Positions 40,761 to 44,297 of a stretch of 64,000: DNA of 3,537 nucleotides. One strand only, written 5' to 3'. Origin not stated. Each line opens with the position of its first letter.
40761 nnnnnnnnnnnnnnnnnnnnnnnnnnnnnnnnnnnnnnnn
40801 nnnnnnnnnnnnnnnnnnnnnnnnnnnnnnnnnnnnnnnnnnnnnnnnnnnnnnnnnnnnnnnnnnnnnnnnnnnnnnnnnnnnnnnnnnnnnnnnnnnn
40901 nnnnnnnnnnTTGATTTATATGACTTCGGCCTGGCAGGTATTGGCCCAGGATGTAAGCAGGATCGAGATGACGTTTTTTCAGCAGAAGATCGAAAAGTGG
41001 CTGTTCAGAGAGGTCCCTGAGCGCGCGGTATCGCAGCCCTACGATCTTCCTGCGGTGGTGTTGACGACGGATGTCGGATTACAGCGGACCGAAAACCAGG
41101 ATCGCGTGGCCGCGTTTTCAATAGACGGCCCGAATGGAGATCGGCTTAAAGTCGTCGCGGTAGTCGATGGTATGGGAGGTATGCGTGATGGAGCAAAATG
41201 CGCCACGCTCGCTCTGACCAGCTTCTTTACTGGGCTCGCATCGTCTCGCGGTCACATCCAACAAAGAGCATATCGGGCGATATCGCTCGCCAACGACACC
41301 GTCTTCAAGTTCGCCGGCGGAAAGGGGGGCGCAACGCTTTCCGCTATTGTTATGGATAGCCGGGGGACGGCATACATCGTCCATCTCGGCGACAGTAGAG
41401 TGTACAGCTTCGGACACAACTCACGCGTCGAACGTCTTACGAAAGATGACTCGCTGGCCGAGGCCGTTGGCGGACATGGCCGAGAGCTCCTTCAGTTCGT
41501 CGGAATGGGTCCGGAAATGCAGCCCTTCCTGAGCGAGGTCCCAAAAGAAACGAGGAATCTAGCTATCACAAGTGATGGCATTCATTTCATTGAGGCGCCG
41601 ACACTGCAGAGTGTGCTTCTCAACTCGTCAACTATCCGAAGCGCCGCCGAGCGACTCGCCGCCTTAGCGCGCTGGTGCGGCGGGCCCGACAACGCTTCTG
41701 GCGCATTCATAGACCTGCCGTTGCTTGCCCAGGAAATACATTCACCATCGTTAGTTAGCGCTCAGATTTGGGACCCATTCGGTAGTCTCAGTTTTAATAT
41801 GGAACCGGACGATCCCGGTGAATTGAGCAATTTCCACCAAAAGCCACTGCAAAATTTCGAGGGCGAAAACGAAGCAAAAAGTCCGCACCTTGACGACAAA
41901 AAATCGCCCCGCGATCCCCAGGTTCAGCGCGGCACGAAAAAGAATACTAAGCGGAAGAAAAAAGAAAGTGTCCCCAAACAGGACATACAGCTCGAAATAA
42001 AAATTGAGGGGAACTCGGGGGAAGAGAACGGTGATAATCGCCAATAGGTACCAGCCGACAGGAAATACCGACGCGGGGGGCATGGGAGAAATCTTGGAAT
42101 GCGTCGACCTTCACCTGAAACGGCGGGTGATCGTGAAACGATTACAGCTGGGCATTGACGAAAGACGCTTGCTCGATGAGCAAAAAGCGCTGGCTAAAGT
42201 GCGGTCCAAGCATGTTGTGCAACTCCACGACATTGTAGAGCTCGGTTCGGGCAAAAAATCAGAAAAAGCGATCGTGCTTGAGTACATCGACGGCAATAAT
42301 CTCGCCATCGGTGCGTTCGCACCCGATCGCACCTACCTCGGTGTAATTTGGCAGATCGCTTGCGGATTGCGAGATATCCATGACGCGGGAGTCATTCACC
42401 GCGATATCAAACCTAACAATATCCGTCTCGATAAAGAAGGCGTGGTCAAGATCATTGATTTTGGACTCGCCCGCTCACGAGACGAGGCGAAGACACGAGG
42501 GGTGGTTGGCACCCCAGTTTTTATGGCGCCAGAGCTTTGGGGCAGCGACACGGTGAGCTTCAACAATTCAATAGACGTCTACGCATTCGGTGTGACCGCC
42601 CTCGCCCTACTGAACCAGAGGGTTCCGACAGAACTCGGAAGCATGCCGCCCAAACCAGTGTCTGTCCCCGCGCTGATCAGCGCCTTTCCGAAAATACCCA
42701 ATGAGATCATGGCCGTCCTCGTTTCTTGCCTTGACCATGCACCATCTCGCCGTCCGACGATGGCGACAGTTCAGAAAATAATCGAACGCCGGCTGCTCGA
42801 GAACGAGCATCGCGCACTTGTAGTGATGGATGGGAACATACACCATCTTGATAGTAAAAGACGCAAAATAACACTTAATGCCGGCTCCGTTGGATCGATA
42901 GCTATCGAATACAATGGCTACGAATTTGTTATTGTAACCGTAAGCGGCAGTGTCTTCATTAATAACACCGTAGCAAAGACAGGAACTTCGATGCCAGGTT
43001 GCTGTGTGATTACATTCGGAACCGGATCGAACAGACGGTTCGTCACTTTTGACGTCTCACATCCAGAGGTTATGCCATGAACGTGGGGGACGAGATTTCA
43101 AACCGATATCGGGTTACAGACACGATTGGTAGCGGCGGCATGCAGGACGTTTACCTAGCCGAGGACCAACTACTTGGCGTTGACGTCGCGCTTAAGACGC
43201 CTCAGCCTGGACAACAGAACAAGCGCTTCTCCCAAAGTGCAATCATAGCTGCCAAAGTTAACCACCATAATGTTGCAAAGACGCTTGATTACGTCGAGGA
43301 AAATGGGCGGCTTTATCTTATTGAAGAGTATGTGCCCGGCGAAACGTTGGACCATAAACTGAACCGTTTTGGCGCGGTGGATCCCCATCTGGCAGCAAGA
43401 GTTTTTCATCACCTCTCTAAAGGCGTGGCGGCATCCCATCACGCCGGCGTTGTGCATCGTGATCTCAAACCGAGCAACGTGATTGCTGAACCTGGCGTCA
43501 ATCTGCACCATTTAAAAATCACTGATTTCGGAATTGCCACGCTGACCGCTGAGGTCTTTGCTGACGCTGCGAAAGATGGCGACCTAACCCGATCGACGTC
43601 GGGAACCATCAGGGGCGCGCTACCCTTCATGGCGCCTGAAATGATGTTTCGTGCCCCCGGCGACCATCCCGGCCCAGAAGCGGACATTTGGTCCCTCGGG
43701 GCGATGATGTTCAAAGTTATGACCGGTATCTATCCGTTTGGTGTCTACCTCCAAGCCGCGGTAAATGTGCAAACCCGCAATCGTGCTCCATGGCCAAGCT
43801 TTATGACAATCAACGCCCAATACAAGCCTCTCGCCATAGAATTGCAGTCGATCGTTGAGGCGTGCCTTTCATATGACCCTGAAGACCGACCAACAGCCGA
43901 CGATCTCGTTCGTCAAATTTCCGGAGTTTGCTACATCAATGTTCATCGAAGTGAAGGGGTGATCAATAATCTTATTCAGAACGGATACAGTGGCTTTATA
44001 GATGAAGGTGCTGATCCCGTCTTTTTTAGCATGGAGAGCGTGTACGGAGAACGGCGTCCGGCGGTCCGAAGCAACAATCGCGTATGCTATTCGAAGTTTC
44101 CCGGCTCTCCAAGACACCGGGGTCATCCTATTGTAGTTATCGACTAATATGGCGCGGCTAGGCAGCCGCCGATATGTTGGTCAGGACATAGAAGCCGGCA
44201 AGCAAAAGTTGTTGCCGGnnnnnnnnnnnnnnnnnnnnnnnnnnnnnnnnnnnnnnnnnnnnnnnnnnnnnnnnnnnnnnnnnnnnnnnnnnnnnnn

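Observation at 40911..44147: PP2C phosphatase + two Ser/Thr kinases with different C-terminal sensor-like domains, coupled in one operon inside the defence island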

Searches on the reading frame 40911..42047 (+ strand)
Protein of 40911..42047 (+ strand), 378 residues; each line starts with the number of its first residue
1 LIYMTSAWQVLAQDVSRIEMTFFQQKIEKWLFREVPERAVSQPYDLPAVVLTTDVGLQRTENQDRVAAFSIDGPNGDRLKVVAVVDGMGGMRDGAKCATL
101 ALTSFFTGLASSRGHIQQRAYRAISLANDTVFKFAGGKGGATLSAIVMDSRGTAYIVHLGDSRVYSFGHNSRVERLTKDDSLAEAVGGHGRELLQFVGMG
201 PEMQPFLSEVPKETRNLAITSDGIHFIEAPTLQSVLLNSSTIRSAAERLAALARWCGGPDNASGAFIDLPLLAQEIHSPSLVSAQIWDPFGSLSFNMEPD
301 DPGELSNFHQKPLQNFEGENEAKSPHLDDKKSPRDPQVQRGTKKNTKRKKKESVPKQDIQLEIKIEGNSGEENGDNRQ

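Call 3: search_protein_families(library=pfam, proteins=[window:40911-42047:+], max_evalue=0.01)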
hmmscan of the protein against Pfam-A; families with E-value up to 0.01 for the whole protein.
window:40911-42047:+ (378 aa): 1 family
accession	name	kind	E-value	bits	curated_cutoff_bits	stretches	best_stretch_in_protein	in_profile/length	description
PF13672.11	PP2C_2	-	8.8e-08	32.4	24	1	59-225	9-175/209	Protein phosphatase 2C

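Call 4: search_protein_families(library=padloc, proteins=[window:40911-42047:+], max_evalue=0.01)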
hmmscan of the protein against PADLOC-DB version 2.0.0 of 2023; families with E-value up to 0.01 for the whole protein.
window:40911-42047:+ (378 aa): 1 family
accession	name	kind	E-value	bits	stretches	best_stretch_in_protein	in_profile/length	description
PDLC04518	PDC-M21C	-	0.0011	16.2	1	52-187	8-138/243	-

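Call 5: search_protein_families(library=ncbifam, proteins=[window:40911-42047:+], max_evalue=0.01)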
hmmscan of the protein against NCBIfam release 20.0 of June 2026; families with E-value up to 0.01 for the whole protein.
window:40911-42047:+ (378 aa): 2 families
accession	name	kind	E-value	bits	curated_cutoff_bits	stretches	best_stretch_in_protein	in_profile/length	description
NF033484.1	Stp1_PP2C_phos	equivalog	4.8e-24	85.1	230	1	53-263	2-227/232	Stp1/IreP family PP2C-type Ser/Thr phosphatase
NF011149.0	PRK14559.1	equivalog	1.3e-07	30.8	374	1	53-180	378-521/642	serine/threonine phosphatase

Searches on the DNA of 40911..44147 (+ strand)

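Call 31: search_dna_similar(query=window:40911-44147:+, collection=ecoli_genomes, mode=distant, max_rows=10)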
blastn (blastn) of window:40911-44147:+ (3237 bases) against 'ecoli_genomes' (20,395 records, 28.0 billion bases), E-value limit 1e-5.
Records with a match: 3; places in all: 3; records where one place covers at least 80% of the query: 0.
Genomes with a match: 3 of 5426; with a place that covers at least 80% of the query: 0. Places per genome that has any: lowest 1, median 1, highest 1. On chromosomes: 3 places; on plasmids: 0.
Best place of each record, by identity: 60-80% 3.
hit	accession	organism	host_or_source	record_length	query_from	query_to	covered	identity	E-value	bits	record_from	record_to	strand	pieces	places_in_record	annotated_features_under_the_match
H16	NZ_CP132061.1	Escherichia coli strain QML220614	yak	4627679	2497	2897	12%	66.6%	1e-18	105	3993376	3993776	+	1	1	serine/threonine-protein kinase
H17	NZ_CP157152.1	Escherichia coli strain UTAK-5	Bos taurus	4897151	2497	2897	12%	66.6%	1e-18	105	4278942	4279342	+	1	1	serine/threonine-protein kinase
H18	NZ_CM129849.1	Escherichia coli strain SW07164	wastewater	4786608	2497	2897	12%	66.6%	1e-18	105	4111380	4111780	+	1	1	serine/threonine-protein kinase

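Call 33: get_annotated_region(hit=H16, flank=9000)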
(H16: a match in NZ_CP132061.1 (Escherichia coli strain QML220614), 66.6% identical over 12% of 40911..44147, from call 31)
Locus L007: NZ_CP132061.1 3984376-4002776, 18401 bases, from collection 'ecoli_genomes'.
description: Escherichia coli strain QML220614 chromosome, complete genome
organism: Escherichia coli strain QML220614 (NCBI taxid 562)
replicon: chromosome; assembly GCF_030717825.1
host: yak; source: stool; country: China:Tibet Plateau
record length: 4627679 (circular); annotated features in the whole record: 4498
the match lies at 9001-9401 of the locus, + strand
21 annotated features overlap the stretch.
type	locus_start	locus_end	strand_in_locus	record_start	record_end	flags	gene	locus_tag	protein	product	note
CDS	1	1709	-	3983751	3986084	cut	-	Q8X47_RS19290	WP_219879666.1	primase-helicase zinc-binding domain-containing protein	-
CDS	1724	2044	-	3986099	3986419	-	-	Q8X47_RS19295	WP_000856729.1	DUF5375 domain-containing protein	-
CDS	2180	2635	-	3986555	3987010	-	-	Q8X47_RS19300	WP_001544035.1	hypothetical protein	-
CDS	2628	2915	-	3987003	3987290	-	-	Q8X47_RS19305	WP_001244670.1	hypothetical protein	-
CDS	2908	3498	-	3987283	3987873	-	-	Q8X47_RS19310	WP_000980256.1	host cell division inhibitor Icd-like protein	-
CDS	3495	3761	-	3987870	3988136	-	-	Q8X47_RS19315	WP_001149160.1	helix-turn-helix transcriptional regulator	-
CDS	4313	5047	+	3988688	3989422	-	-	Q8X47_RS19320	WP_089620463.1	glycoprotein 3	-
CDS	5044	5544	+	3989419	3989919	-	-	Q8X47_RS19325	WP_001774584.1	ogr/Delta-like zinc finger family protein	-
CDS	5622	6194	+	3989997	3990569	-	-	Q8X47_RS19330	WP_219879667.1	phage polarity suppression protein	-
CDS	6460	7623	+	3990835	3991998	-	-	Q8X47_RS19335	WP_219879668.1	PP2C family protein-serine/threonine phosphatase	-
CDS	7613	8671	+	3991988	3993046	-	-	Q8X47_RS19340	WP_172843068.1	serine/threonine-protein kinase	-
CDS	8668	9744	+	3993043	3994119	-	-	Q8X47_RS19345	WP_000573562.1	serine/threonine-protein kinase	-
CDS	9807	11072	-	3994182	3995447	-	-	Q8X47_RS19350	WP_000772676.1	tyrosine-type recombinase/integrase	-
tRNA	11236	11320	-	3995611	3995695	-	-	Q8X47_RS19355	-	tRNA-Leu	-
CDS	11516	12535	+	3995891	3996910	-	ahr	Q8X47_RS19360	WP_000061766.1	NADPH-dependent aldehyde reductase Ahr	-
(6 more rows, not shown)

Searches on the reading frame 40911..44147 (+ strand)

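Call 87: search_protein_families(library=pfam, proteins=[L007:8668-9744:+, L007:7613-8671:+], max_evalue=10)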
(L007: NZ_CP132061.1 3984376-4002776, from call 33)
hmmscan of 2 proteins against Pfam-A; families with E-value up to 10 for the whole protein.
L007:8668-9744:+ (358 aa): 5 families
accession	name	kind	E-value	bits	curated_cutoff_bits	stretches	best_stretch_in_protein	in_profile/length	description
PF00069.31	Pkinase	-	1.4e-44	153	31.7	1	12-280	1-259/263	Protein kinase domain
PF07714.23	PK_Tyr_Ser-Thr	-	5.7e-26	91.8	23.1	1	18-280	7-256/258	Protein tyrosine and serine/threonine kinase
PF01636.29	APH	-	0.00023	21.5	23.2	1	114-141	158-185/239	Phosphotransferase enzyme family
PF06293.20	Kdo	-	0.04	13.8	21.3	1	82-141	95-154/207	Lipopolysaccharide kinase (Kdo/WaaP) family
PF03109.22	ABC1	-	0.14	11.7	22.9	1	82-160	145-219/244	ABC1 atypical kinase-like domain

L007:7613-8671:+ (352 aa): 9 families
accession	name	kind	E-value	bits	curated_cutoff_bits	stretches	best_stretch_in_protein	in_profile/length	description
PF00069.31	Pkinase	-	5.2e-36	124.8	31.7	1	20-206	10-198/263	Protein kinase domain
PF07714.23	PK_Tyr_Ser-Thr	-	2.5e-28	99.5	23.1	1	30-253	24-257/258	Protein tyrosine and serine/threonine kinase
PF03109.22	ABC1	-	3.3e-06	26.8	22.9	1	79-155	139-218/244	ABC1 atypical kinase-like domain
PF01636.29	APH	-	6.2e-05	23.3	23.2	1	125-152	170-198/239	Phosphotransferase enzyme family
PF12330.14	Haspin_kinase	-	0.0035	16.9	25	1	85-154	187-256/364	Haspin like kinase domain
PF17667.7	Pkinase_fungal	-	0.0048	16.1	24.1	1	115-176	297-366/387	Fungal protein kinase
PF14531.12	Kinase-like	-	0.04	13.6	25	1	118-206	159-252/289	Kinase-like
PF10185.14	Mesd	-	0.14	12.5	24.4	1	40-118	14-93/155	Chaperone for wingless signalling and trafficking of LDL receptor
PF06293.20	Kdo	-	0.14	12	21.3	1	107-148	121-166/207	Lipopolysaccharide kinase (Kdo/WaaP) family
